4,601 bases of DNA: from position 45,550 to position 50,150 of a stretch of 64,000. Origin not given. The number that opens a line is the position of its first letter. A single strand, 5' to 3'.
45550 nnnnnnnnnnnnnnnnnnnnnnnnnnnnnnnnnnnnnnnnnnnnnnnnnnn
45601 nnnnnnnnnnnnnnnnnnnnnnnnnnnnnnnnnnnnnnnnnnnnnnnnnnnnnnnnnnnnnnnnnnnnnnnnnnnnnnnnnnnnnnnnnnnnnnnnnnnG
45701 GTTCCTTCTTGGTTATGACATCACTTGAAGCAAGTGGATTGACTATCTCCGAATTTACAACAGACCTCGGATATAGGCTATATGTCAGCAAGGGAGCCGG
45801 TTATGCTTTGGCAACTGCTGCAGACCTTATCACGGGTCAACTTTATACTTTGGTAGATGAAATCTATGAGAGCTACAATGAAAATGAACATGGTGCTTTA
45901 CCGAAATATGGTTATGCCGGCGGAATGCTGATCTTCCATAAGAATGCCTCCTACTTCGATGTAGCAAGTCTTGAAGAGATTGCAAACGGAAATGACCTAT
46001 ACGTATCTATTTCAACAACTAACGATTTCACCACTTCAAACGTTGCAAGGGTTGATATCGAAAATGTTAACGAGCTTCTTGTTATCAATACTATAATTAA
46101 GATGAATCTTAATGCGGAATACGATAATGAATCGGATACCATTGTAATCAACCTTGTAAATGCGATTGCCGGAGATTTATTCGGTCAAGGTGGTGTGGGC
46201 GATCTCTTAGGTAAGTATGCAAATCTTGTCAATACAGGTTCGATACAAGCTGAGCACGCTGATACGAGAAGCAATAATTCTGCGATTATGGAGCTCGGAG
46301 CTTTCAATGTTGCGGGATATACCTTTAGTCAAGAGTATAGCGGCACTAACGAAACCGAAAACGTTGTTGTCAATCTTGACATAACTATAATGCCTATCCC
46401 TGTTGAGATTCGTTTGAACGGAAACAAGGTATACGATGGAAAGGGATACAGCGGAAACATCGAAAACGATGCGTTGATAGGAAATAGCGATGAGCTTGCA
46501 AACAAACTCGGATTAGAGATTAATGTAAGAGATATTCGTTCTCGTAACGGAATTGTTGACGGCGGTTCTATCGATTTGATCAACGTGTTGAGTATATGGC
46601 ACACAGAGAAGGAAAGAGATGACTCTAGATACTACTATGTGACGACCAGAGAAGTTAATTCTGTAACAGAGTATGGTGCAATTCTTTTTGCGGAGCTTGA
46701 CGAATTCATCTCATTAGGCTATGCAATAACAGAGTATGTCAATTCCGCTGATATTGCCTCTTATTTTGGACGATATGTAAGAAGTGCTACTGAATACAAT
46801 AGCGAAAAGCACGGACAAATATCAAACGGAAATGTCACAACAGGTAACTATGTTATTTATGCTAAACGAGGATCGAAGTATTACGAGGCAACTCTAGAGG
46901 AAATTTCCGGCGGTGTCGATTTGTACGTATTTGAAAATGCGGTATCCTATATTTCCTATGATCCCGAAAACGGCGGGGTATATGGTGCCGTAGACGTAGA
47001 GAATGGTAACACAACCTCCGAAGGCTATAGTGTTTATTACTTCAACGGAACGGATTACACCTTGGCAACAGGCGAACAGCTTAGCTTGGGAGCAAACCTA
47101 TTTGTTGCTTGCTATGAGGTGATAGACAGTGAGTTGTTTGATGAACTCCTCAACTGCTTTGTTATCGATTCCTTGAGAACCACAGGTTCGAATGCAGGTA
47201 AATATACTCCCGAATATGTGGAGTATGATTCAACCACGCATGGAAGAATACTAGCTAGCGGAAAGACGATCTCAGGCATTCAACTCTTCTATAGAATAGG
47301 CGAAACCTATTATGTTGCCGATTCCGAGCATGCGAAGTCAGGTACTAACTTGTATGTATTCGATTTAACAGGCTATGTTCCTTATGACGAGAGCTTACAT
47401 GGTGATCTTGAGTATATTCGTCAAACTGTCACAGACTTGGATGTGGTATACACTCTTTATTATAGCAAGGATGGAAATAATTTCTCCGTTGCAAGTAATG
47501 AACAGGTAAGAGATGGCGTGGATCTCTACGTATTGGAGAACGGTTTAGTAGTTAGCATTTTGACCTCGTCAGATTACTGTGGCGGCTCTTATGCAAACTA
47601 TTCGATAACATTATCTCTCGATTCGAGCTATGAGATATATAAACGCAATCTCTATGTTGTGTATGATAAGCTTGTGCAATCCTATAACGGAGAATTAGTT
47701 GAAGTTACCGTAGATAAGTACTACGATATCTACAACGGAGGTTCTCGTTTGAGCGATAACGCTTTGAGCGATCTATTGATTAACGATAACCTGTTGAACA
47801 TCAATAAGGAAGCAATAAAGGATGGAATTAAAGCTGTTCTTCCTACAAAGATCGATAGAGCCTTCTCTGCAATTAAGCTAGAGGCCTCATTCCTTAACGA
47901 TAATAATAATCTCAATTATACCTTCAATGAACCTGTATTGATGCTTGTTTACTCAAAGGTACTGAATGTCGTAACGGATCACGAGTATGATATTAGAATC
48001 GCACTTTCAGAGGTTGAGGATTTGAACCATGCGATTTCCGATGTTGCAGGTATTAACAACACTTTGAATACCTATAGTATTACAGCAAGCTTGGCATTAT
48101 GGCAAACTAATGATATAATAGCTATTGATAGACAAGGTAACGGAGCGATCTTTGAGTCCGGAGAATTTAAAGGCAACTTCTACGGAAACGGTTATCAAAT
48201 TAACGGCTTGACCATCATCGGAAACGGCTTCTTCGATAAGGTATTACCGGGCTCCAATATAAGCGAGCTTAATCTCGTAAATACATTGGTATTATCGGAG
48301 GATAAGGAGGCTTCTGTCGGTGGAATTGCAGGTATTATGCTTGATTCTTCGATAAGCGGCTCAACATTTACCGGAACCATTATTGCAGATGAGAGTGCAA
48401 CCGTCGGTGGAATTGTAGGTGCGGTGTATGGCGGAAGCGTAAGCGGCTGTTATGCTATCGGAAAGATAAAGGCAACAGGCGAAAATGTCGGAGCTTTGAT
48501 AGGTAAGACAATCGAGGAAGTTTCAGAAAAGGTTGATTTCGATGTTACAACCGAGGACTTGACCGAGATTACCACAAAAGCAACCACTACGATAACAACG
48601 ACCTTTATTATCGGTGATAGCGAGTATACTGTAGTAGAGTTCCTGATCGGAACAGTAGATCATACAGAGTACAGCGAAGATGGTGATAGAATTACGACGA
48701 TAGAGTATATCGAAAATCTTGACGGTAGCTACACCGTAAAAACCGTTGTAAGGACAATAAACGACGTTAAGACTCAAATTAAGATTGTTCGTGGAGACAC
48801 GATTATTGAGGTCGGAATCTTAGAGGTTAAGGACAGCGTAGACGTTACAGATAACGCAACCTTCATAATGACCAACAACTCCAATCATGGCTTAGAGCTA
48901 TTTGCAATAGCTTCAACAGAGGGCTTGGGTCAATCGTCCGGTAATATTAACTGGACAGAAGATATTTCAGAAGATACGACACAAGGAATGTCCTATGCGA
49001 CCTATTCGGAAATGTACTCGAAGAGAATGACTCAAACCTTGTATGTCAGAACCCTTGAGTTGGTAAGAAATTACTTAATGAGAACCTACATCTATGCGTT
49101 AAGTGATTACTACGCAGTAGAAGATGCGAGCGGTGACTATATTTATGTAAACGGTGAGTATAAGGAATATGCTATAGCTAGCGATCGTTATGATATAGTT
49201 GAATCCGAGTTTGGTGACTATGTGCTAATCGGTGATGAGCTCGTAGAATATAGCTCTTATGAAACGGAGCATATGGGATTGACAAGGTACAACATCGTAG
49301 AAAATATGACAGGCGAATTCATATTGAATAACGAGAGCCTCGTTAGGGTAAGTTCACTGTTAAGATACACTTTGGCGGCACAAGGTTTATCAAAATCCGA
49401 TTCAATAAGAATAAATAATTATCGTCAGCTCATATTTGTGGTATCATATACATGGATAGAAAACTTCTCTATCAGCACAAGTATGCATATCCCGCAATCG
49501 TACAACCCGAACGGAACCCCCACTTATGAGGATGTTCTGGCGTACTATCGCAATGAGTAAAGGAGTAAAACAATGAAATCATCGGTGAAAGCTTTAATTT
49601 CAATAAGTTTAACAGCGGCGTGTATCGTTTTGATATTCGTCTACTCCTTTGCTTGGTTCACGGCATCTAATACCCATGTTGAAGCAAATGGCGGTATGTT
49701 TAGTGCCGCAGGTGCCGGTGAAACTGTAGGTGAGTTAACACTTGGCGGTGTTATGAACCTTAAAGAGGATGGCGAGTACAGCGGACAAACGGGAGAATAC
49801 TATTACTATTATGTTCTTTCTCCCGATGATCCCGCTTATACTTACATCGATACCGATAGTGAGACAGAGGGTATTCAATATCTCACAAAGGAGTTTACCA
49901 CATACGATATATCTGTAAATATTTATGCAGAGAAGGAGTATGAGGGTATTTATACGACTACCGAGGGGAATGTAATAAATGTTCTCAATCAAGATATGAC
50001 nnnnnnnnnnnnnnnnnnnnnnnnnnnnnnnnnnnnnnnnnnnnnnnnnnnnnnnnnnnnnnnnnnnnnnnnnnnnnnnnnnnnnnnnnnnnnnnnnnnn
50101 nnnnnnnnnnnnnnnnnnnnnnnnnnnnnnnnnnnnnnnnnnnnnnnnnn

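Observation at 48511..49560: The giant protein ends without any recognisable surface anchor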

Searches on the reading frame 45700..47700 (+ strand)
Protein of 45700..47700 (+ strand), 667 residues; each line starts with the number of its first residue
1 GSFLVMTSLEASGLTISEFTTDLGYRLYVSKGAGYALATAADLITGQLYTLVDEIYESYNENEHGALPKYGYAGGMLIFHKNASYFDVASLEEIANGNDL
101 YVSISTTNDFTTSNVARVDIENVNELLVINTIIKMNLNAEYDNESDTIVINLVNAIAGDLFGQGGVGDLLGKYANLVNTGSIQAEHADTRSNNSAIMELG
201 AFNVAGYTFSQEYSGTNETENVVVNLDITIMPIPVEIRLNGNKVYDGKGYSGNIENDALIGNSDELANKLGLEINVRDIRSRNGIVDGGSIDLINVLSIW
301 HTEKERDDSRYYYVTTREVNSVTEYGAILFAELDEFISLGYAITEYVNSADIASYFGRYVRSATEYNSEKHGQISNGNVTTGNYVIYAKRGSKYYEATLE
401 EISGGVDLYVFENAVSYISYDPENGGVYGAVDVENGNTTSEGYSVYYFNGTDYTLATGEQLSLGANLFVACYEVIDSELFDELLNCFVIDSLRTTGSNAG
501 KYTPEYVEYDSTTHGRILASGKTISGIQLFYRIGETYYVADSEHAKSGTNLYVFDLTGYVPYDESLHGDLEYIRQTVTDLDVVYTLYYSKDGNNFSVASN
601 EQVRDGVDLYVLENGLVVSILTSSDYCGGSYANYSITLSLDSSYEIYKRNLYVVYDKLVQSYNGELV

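Call 73: search_protein_families(library=pfam, proteins=[window:45700-47700:+], max_evalue=10)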
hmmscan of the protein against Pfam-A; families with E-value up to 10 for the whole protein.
window:45700-47700:+ (667 aa): 1 family
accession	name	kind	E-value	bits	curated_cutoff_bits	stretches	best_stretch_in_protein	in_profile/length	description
PF08485.16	Polysacc_syn_2C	-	0.024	14.8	25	1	103-128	17-42/48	Polysaccharide biosynthesis protein C-terminal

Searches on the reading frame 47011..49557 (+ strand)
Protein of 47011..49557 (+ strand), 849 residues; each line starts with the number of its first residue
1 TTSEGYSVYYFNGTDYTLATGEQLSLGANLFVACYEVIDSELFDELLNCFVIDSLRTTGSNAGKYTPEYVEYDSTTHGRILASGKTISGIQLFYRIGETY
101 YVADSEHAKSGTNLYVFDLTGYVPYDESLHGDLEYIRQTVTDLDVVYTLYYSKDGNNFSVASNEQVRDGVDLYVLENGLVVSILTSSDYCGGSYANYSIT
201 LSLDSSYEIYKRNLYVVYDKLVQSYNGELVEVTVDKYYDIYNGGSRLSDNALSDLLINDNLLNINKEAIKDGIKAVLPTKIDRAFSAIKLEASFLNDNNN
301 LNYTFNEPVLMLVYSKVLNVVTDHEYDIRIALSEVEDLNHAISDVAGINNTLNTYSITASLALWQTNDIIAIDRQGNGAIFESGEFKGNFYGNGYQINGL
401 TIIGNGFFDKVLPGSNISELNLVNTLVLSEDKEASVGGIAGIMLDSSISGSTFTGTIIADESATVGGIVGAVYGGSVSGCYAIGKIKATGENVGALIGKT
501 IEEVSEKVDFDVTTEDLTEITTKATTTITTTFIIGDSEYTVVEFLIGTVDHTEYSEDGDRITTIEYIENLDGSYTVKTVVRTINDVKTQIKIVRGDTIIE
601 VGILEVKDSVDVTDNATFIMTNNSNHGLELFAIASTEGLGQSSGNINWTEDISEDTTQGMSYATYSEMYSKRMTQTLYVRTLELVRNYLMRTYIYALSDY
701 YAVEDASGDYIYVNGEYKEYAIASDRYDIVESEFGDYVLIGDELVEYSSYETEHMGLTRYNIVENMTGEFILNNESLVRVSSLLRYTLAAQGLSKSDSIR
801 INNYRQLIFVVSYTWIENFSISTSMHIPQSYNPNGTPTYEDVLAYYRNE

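Call 8: search_protein_families(library=pfam, proteins=[window:47011-49557:+], max_evalue=1)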
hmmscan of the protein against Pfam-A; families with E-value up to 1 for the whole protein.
window:47011-49557:+ (849 aa): 1 family
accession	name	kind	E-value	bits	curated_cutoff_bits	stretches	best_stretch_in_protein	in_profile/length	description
PF07581.17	Glug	-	2.5e-07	31.1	20.5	2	463-486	3-27/28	The GLUG motif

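Call 9: search_protein_families(library=ncbifam, proteins=[window:47011-49557:+], max_evalue=1)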
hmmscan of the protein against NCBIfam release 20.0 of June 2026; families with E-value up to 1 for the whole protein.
window:47011-49557:+ (849 aa): 1 family
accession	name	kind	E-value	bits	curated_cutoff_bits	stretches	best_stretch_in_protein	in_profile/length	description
NF007771.0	PRK10457.1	equivalog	0.38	11.3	129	1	437-498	10-65/82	hypothetical protein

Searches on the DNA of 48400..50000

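Call 57: search_rna_families(source=window, start=48400, end=50000, threshold=evalue, max_evalue=1)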
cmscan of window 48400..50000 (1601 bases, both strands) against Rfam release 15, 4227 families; matches with E-value up to 1: 0.
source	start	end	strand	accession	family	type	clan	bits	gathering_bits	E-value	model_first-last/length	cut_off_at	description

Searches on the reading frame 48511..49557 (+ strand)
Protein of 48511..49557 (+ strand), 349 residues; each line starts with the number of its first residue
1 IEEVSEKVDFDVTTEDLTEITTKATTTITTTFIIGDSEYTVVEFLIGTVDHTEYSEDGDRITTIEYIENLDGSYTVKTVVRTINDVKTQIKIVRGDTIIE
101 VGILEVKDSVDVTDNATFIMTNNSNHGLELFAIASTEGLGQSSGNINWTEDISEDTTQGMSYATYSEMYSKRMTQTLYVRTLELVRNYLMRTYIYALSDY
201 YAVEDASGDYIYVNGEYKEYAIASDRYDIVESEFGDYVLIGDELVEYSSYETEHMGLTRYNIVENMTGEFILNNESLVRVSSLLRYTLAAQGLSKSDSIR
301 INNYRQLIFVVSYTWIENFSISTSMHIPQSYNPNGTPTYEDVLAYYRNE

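Call 10: find_homologous_proteins(query=window:48511-49557:+, max_evalue=0.01)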
Query window:48511-49557:+: 2333 candidates shared short words with the query, none scored E <= 0.01.

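Call 11: search_solved_structures(query=window:48511-49557:+, max_evalue=10)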
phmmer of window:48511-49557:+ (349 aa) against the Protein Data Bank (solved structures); distinct sequences matched with E-value up to 10: 1.
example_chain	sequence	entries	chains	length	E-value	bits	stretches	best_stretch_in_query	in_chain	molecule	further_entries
1hf2_A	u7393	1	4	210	1.6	11.5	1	49-147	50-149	SEPTUM SITE-DETERMINING PROTEIN MINC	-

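Call 23: search_protein_representatives(protein=window:48511-49557:+)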
Query: 349 residues. Proteins with E-value up to 0.001 (for the whole library): 0; up to 1e-10: 0; up to 1e-30: 0. The best 0 are listed.

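Call 24: predict_structure(protein=window:48511-49557:+)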
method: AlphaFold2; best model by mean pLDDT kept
length: 349 residues; sequences in the alignment: 1
mean_pLDDT: 33.9   pTM: 0.21
mean pLDDT of the five models: 33.9, 29.6, 29.5, 27.9, 24.5
residues with pLDDT >= 90: 0; 70-90: 0; 50-70: 15; < 50: 334
segments of 3 or more residues with pLDDT < 50: 1-271, 273-327, 345-349
pLDDT, mean of each block of 10 residues (from residue 1): 32 31 30 33 30 31 30 32 36 36 36 36 33 31 29 27 22 24 25 27 33 34 28 34 35 32 39 40 38 42 38 38 46 54 47
secondary structure, 60 per line:
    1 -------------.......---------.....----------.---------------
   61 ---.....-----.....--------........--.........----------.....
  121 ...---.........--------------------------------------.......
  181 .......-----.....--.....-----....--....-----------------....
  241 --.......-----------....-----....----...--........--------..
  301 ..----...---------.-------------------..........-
elements in order: H14-20 E30-34 E64-68 E74-78 E87-94 E97-105 E116-123 E127-135 H174-187 E193-197 E200-204 E210-213 E216-219 E237-240 E243-246 E261-264 E270-273 E278-280 H283-290 E299-302 E307-309 H339-348

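Call 37: search_solved_structures(query=A1, max_evalue=10)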
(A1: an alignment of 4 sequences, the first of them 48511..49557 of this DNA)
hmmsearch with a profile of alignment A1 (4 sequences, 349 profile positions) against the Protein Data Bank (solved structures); distinct sequences matched with E-value up to 10: 0.

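Call 62: search_protein_families(library=pfam, alignment_id=A1, max_evalue=10)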
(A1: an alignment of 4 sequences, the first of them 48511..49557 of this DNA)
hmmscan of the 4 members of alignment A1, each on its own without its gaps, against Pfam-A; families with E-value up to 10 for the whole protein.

A. member 1, window:48511-49557:+ (349 aa): 0 families

B. families by the number of members that match (of 4 scanned): 0 families

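Call 74: find_related_loci(query=A1, collection=metagenome_contigs, flank=10000)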
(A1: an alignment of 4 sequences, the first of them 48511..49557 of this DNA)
Query A1 (349 aa) in metagenome_contigs; peptide patterns used: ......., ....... (x = any residue, [..] = any of these).
536 stretches matched a pattern, but none encodes a relative of the query by tblastn (E <= 1e-3).
